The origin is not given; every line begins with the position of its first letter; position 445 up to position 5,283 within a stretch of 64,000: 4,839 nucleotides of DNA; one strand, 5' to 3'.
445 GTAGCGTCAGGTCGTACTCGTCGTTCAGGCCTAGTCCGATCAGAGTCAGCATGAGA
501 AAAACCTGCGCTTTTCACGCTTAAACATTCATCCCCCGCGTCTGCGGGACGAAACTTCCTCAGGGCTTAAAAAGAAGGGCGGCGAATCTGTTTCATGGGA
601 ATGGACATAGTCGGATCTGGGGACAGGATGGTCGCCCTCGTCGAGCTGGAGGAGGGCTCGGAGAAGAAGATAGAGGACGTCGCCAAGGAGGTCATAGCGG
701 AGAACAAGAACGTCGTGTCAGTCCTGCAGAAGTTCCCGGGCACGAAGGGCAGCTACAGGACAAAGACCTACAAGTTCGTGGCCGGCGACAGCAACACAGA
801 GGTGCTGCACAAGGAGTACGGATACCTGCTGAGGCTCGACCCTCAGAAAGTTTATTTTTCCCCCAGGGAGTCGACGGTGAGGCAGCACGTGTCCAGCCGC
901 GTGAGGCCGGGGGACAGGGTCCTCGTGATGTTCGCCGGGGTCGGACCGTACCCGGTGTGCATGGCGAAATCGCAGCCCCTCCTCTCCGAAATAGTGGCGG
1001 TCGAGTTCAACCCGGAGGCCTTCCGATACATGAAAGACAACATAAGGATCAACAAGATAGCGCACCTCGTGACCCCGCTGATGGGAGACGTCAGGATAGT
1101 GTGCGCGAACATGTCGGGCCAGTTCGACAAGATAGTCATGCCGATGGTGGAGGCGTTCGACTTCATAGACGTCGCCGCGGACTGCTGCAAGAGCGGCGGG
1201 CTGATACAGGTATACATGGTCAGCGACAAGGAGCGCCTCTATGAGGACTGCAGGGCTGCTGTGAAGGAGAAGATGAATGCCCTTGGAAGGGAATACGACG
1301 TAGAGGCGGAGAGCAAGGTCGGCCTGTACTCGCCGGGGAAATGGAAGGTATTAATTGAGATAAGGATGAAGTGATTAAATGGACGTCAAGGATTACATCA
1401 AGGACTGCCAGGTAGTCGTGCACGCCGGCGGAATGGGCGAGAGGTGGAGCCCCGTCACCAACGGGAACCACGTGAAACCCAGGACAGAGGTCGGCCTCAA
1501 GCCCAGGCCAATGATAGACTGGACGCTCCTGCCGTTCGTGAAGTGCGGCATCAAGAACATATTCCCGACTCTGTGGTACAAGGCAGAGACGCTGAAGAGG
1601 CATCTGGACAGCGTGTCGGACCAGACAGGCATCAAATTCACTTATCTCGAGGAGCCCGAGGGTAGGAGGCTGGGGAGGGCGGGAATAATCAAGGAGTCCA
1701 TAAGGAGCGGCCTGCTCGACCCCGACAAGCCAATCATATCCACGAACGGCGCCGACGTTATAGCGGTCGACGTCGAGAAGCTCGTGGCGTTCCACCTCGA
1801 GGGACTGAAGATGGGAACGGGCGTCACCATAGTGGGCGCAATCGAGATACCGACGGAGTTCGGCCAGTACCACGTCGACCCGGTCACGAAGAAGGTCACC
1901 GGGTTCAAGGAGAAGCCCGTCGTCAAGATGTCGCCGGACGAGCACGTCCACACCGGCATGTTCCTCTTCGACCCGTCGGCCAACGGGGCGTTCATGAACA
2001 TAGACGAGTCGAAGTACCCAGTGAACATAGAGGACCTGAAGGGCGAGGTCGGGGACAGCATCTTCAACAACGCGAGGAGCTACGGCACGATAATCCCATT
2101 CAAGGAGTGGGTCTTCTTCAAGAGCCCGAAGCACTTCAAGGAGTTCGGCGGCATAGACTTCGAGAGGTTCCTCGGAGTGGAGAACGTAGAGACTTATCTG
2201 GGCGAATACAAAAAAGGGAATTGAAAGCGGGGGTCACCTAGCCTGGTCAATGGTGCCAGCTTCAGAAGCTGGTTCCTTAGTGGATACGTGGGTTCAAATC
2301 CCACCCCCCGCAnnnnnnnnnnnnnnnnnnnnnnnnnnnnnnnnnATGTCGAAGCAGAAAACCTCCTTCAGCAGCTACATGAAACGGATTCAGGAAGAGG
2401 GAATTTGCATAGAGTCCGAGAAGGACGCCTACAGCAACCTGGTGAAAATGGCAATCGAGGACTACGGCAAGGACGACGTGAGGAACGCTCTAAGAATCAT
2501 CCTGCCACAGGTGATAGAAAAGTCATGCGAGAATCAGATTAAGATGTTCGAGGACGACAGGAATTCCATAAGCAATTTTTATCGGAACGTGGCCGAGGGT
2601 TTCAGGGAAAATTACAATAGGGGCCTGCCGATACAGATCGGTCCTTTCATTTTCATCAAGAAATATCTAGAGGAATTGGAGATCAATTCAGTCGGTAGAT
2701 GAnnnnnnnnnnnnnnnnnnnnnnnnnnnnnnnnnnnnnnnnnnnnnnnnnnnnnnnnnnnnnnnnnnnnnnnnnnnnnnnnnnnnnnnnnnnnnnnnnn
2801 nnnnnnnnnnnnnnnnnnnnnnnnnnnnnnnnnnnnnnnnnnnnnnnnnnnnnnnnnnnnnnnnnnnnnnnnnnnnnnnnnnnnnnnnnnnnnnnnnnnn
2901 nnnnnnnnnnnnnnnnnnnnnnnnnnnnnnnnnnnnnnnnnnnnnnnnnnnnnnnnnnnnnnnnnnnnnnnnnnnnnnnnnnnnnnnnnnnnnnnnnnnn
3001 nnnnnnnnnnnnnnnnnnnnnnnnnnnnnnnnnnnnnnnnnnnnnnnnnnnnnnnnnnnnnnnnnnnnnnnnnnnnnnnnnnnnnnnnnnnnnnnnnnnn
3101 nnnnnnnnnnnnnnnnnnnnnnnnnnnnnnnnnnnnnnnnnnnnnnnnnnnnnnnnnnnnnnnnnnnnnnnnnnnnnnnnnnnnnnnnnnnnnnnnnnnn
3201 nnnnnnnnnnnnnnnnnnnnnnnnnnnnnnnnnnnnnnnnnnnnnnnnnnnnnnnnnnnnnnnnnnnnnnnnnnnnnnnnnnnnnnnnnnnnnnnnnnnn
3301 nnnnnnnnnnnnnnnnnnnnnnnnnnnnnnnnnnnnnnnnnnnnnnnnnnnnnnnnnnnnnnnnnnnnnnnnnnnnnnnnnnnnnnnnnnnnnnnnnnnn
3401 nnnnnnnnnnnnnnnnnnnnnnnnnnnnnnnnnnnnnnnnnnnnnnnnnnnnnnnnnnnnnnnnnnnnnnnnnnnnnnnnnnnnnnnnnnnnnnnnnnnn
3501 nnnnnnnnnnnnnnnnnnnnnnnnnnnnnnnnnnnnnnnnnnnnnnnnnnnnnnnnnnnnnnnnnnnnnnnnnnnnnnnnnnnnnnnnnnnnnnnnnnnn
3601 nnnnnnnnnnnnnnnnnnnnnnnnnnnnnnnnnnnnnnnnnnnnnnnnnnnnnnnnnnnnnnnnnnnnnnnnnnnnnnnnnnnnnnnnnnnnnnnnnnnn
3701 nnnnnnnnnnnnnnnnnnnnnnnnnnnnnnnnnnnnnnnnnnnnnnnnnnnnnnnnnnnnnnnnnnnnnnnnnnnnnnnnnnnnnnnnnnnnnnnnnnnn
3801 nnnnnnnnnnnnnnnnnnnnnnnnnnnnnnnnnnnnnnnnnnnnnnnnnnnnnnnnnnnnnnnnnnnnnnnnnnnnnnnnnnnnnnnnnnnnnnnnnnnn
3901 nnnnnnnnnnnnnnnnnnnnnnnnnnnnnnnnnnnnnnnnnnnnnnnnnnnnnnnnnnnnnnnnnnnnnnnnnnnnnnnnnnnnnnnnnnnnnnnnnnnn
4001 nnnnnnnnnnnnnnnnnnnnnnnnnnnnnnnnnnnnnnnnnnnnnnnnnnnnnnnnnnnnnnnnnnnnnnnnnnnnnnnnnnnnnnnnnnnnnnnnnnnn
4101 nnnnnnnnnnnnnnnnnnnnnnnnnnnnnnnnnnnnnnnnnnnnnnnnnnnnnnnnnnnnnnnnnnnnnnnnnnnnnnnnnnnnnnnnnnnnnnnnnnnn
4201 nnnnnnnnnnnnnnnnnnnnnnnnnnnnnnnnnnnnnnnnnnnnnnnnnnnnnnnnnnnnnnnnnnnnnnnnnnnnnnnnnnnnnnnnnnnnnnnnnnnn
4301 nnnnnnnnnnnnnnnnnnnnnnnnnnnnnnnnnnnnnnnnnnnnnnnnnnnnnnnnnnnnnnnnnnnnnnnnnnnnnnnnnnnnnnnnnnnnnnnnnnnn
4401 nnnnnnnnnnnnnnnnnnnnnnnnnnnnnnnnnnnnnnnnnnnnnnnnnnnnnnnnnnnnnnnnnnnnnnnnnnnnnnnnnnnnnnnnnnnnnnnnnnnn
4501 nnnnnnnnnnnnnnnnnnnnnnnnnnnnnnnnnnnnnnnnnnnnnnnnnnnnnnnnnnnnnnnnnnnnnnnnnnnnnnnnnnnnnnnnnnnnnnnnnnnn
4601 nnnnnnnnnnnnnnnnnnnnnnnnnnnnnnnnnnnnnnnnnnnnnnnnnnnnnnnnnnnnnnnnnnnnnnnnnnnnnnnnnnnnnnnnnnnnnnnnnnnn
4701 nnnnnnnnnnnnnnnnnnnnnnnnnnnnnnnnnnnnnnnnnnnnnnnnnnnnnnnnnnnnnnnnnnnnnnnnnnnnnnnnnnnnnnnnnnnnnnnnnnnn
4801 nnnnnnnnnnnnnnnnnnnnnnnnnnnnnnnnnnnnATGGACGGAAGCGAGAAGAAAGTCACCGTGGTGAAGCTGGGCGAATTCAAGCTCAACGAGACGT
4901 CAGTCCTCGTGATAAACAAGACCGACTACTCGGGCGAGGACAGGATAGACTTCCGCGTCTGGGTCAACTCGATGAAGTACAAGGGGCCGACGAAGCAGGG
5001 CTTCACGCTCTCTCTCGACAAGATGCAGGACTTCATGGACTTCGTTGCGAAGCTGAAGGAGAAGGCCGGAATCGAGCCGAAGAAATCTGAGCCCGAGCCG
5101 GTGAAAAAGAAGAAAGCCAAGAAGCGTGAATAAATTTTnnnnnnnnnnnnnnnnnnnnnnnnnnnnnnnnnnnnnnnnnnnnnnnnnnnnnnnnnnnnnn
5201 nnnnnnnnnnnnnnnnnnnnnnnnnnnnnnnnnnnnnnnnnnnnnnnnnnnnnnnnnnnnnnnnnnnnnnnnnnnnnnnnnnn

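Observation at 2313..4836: tRNA-Leu-adjacent islet: type III PKS/KAS III-like condensing enzyme operonic with a luciferase-like oxidoreductase in an archaeon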

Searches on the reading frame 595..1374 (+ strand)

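Call 4: search_protein_families(library=pfam, proteins=[window:595-1374:+], max_evalue=0.01)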
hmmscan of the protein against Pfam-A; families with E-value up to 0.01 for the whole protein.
window:595-1374:+ (259 aa): 5 families
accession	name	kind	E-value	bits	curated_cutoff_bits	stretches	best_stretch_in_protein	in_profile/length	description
PF02475.24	TRM5-TYW2_MTfase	-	3.9e-40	137.9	28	1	71-227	2-156/164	TRM5/TYW2 methyltransferase domain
PF02005.22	TRM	-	3.2e-07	30.3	27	1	119-206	63-151/376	N2,N2-dimethylguanosine tRNA methyltransferase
PF25133.1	TYW2_N_2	-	6.4e-05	23.4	27.7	1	13-66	27-78/79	TYW2 N-terminal domain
PF01268.25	FTHFS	-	0.0034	16.1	27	1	114-168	477-531/556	Formate--tetrahydrofolate ligase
PF09445.16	Methyltransf_15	-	0.0039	17.2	22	0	108-173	3-65/165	RNA cap guanine-N2 methyltransferase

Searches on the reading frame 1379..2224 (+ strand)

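Call 4: search_protein_families(library=pfam, proteins=[window:1379-2224:+], max_evalue=0.01)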
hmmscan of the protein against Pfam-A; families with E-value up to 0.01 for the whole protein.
window:1379-2224:+ (281 aa): 1 family
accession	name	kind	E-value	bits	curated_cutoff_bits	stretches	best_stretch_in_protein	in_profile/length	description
PF00483.29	NTP_transferase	-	1.7e-16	61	21.2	1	13-202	3-185/245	Nucleotidyl transferase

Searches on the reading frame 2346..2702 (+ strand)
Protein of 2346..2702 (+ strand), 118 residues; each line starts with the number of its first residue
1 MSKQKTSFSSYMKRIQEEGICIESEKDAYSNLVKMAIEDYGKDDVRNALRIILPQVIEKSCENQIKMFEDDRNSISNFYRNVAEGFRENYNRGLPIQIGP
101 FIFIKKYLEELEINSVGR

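Call 4: search_protein_families(library=pfam, proteins=[window:2346-2702:+], max_evalue=0.01)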
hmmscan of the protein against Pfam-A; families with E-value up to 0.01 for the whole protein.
window:2346-2702:+ (118 aa): 0 families

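Call 5: search_protein_families(library=ncbifam, proteins=[window:2346-2702:+], max_evalue=0.01)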
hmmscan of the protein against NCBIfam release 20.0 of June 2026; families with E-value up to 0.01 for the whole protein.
window:2346-2702:+ (118 aa): 0 families

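Call 94: search_protein_families(library=phrogs, proteins=[window:2346-2702:+], max_evalue=0.01)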
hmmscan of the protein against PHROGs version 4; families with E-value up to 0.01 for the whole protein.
window:2346-2702:+ (118 aa): 0 families

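Call 95: search_solved_structures(query=window:2346-2702:+, max_evalue=1)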
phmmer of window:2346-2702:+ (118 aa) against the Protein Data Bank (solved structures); distinct sequences matched with E-value up to 1: 2.
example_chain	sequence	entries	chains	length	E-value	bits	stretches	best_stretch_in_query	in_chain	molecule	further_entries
9f26_B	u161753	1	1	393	0.0051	20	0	43-89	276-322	DNA primase large subunit PriL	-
5cya_A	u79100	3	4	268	0.59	13.4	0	7-83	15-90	Tubulin-specific chaperone C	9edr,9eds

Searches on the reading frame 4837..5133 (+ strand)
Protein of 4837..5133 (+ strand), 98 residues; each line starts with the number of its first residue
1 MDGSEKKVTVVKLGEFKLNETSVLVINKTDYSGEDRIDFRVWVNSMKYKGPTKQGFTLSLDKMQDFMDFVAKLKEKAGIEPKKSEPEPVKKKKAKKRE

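Call 4: search_protein_families(library=pfam, proteins=[window:4837-5133:+], max_evalue=0.01)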
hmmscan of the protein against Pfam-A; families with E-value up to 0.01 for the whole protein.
window:4837-5133:+ (98 aa): 2 families
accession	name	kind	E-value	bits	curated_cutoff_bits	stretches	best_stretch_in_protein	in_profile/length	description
PF02229.22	PC4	-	0.00039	20.3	25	1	22-67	5-50/52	Transcriptional Coactivator p15 (PC4)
PF22642.1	MinC_N_1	-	0.0064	17.2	27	0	52-83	6-37/78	Cell-division inhibitor MinC, N-terminal domain-like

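Call 5: search_protein_families(library=ncbifam, proteins=[window:4837-5133:+], max_evalue=0.01)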
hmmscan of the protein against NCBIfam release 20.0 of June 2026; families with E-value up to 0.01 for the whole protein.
window:4837-5133:+ (98 aa): 0 families

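Call 94: search_protein_families(library=phrogs, proteins=[window:4837-5133:+], max_evalue=0.01)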
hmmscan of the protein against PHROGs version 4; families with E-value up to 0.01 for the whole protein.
window:4837-5133:+ (98 aa): 0 families
